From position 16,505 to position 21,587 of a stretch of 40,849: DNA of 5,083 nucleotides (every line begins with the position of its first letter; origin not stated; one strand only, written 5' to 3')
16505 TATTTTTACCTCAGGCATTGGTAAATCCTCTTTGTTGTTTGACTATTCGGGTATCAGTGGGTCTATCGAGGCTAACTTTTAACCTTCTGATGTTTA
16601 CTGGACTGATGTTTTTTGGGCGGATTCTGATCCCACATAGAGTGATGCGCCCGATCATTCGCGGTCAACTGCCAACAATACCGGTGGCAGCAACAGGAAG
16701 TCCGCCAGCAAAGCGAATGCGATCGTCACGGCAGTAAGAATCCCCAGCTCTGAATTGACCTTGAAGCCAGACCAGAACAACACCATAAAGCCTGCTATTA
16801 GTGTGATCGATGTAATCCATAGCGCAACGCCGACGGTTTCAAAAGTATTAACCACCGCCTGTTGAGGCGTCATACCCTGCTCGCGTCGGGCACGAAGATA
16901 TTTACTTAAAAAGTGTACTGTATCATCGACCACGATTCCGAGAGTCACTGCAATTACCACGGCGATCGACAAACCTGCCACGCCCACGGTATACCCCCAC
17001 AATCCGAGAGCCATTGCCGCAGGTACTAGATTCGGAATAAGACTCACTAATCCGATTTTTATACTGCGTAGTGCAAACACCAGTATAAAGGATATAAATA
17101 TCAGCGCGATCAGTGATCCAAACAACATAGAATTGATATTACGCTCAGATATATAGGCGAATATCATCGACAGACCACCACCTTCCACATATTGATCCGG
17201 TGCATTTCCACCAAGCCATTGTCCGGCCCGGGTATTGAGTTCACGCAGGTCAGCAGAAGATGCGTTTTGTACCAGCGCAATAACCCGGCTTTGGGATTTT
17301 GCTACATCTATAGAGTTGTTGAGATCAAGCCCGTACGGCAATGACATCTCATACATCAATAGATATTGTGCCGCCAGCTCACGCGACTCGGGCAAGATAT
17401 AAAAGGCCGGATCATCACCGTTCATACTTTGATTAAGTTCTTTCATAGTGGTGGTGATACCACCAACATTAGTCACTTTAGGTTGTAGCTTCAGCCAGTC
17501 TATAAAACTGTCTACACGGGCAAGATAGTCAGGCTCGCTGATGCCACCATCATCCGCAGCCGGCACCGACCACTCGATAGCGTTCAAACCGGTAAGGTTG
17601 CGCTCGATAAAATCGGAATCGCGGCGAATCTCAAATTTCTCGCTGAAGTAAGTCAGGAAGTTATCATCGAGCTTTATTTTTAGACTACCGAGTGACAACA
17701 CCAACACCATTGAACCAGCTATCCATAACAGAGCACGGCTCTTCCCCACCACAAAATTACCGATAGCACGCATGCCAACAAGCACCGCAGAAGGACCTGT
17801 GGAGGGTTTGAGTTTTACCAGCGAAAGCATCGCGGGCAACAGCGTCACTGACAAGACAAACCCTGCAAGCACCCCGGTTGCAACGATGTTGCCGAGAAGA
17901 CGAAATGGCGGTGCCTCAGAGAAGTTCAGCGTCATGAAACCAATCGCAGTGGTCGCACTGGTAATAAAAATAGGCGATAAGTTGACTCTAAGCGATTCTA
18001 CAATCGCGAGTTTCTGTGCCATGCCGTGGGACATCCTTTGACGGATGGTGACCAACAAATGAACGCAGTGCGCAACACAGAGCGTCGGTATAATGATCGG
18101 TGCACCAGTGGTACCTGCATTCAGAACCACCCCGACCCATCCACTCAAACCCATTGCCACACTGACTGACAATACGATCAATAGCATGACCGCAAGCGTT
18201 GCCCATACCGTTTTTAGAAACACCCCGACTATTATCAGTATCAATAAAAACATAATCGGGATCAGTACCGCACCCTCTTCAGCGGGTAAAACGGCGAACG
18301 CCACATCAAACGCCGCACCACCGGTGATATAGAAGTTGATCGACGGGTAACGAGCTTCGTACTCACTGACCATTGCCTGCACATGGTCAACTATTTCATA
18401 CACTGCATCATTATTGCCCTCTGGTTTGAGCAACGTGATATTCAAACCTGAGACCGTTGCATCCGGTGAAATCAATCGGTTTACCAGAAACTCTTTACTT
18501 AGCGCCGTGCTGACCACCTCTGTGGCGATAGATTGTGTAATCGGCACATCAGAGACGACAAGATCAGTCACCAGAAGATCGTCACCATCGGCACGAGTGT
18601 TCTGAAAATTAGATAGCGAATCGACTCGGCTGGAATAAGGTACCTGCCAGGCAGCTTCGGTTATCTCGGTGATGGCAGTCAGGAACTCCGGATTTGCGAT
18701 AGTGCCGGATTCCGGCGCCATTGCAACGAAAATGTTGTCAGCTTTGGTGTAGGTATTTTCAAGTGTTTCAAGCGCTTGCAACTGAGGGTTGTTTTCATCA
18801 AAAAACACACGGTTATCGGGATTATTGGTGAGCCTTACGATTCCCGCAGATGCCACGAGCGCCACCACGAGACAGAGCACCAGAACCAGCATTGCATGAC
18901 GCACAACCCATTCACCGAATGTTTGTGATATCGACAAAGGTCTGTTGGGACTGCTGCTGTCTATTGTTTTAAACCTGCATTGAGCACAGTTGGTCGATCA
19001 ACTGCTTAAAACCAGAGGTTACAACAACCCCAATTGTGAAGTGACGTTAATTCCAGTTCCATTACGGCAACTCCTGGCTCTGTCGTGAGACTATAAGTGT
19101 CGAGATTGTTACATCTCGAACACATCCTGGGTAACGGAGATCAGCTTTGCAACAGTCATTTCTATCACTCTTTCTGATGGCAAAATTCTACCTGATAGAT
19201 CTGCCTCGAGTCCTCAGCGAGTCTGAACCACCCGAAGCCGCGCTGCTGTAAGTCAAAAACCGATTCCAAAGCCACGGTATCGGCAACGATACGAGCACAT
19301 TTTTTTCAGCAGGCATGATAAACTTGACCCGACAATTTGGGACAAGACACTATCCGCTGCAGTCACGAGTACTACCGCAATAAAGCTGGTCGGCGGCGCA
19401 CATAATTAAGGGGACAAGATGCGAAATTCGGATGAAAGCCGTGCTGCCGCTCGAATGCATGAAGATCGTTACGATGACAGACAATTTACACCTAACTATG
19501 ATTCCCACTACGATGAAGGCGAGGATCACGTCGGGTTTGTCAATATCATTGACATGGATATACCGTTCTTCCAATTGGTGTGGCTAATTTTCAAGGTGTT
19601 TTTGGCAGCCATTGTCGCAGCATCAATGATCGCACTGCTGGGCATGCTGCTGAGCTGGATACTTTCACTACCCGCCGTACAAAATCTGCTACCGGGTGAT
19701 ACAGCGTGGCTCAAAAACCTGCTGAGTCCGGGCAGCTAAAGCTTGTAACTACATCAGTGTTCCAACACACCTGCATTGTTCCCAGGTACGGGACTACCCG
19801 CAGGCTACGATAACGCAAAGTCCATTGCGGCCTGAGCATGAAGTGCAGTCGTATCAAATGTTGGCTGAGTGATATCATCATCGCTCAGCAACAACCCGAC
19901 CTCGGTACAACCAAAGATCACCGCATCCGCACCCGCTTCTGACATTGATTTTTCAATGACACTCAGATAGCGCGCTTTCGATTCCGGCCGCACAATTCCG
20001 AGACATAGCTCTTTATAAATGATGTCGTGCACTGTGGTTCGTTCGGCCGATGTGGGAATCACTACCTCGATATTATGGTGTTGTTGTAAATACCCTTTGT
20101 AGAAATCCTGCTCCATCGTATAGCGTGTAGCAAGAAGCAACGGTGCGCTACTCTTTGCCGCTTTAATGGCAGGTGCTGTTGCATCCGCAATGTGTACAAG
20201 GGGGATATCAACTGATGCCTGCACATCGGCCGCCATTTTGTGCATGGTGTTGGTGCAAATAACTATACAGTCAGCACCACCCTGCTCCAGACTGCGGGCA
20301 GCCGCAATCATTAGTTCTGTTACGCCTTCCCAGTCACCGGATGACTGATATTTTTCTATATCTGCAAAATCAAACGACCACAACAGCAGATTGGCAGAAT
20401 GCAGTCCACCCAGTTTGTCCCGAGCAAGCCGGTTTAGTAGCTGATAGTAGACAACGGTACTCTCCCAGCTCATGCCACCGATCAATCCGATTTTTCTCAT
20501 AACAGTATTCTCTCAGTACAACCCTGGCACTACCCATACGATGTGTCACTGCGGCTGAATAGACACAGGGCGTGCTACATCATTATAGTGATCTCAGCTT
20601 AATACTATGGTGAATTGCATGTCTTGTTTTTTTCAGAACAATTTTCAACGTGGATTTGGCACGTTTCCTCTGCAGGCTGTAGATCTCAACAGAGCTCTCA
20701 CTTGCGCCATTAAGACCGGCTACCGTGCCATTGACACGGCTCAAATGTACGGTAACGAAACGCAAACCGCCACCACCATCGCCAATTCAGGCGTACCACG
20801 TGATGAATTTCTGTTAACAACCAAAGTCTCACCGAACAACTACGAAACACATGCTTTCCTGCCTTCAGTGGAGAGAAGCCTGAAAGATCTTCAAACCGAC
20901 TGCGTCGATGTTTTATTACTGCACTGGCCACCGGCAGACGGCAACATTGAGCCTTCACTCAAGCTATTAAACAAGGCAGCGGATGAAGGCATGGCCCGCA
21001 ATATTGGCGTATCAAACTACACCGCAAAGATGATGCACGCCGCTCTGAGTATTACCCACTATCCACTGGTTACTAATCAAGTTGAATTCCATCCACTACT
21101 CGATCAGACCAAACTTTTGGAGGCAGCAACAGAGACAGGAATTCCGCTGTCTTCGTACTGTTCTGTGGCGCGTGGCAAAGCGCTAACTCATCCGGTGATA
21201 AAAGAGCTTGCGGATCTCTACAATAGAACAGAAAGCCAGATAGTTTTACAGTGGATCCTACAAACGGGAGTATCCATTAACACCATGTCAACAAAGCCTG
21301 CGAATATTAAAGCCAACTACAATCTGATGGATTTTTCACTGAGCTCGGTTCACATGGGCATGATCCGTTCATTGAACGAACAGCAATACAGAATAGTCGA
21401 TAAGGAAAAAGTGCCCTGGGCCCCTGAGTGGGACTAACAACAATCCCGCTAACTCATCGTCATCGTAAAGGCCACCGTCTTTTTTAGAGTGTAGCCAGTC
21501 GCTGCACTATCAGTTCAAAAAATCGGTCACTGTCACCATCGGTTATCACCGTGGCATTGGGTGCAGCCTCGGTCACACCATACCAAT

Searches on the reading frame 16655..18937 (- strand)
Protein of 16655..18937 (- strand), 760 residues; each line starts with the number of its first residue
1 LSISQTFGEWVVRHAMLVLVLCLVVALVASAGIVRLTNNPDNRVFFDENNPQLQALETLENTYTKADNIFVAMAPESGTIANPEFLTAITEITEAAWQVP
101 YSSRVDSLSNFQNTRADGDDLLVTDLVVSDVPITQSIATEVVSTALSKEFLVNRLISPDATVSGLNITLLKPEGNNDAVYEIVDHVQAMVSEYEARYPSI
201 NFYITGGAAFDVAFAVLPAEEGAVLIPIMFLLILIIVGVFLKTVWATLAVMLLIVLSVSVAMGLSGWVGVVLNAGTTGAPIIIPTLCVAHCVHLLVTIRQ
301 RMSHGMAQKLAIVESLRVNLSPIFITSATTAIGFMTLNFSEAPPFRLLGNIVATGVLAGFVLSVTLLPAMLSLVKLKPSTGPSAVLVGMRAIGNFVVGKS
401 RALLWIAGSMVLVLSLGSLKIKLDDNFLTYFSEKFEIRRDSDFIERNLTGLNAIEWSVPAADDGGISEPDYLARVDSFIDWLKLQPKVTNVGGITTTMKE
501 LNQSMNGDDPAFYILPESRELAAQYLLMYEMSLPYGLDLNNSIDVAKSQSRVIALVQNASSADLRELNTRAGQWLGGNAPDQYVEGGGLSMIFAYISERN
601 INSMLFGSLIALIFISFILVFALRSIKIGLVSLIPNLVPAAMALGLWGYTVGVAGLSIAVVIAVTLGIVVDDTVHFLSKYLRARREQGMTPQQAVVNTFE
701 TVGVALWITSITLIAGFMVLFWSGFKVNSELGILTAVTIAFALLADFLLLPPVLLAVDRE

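Call 23: search_protein_families(library=ncbifam, proteins=[window:16655-18937:-])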
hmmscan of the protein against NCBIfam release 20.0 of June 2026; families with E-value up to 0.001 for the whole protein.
window:16655-18937:- (760 aa): 4 families
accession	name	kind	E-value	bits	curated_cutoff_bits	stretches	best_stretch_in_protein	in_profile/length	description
TIGR00921.1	2A067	subfamily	3.6e-44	150.9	351.9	2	13-374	4-346/733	hydrophobe/amphiphile efflux-3 (HAE3) family transporter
TIGR00833.1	actII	subfamily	7.2e-31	107.3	874.7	3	153-497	108-458/910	MMPL family RND transporter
TIGR03480.1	HpnN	hypoth_equivalog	1.1e-22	79.9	751.85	2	186-428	234-476/862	hopanoid biosynthesis associated RND transporter like protein HpnN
NF052374.1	HopndTporHpnN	equivalog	2.4e-11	42.5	1100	2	604-755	274-424/858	hopanoid transporter HpnN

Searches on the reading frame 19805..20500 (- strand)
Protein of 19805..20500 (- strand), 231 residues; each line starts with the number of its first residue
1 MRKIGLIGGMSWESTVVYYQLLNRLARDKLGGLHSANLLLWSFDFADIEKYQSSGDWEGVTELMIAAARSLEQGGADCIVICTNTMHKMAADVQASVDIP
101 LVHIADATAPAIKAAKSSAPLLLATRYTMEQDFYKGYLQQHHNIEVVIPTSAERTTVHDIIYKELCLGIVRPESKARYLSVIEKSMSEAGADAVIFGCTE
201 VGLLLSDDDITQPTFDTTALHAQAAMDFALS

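Call 24: search_protein_families(library=ncbifam, proteins=[window:19805-20500:-])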
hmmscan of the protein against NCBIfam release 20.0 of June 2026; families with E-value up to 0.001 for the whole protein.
window:19805-20500:- (231 aa): 6 families
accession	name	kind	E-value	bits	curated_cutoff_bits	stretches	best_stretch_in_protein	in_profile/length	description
NF007569.0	PRK10200.1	equivalog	4.1e-82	275.3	417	1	1-231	1-230/230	aspartate/glutamate racemase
TIGR00035.1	asp_race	subfamily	7e-61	205.8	93.1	1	2-230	3-228/236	amino acid racemase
NF052483.1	racemase_CuyB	equivalog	7.1e-29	101.4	190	1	4-228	1-224/225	cysteate racemase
TIGR00067.1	glut_race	equivalog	6.8e-09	35.5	146.65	1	60-201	45-183/251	glutamate racemase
NF002035.0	PRK00865.1-3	equivalog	1e-05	25.2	328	1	63-204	53-190/267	glutamate racemase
NF002034.1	PRK00865.1-1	equivalog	0.00011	21.5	408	1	77-206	63-189/260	glutamate racemase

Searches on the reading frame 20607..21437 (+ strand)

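Call 24: search_protein_families(library=ncbifam, proteins=[window:20607-21437:+])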
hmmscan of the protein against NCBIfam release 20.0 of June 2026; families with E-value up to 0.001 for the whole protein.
window:20607-21437:+ (276 aa): 7 families
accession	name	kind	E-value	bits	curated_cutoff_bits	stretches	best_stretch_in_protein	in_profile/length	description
NF008377.0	PRK11172.1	equivalog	7.7e-66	222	327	1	16-276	7-267/267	2,5-didehydrogluconate reductase DkgB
NF008598.0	PRK11565.1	equivalog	2.3e-44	151.5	425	1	14-259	17-263/275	2,5-didehydrogluconate reductase DkgA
NF007695.0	PRK10376.1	subfamily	1.5e-14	53.8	280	1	31-227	46-255/290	oxidoreductase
NF049922.1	MethglyxlRedYdjG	equivalog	2.2e-11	43.3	550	1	82-190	112-223/326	NADH-dependent methylglyoxal reductase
TIGR01293.1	Kv_beta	subfamily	5.3e-05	22.4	365.4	1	29-160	35-180/319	voltage-dependent potassium channel subunit beta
NF007388.0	PRK09912.1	subfamily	0.00038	19.4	448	1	82-191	114-229/346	L-glyceraldehyde 3-phosphate reductase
NF007912.0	PRK10625.1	equivalog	0.00046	19.6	415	0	86-115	112-141/346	NADP(H)-dependent aldo-keto reductase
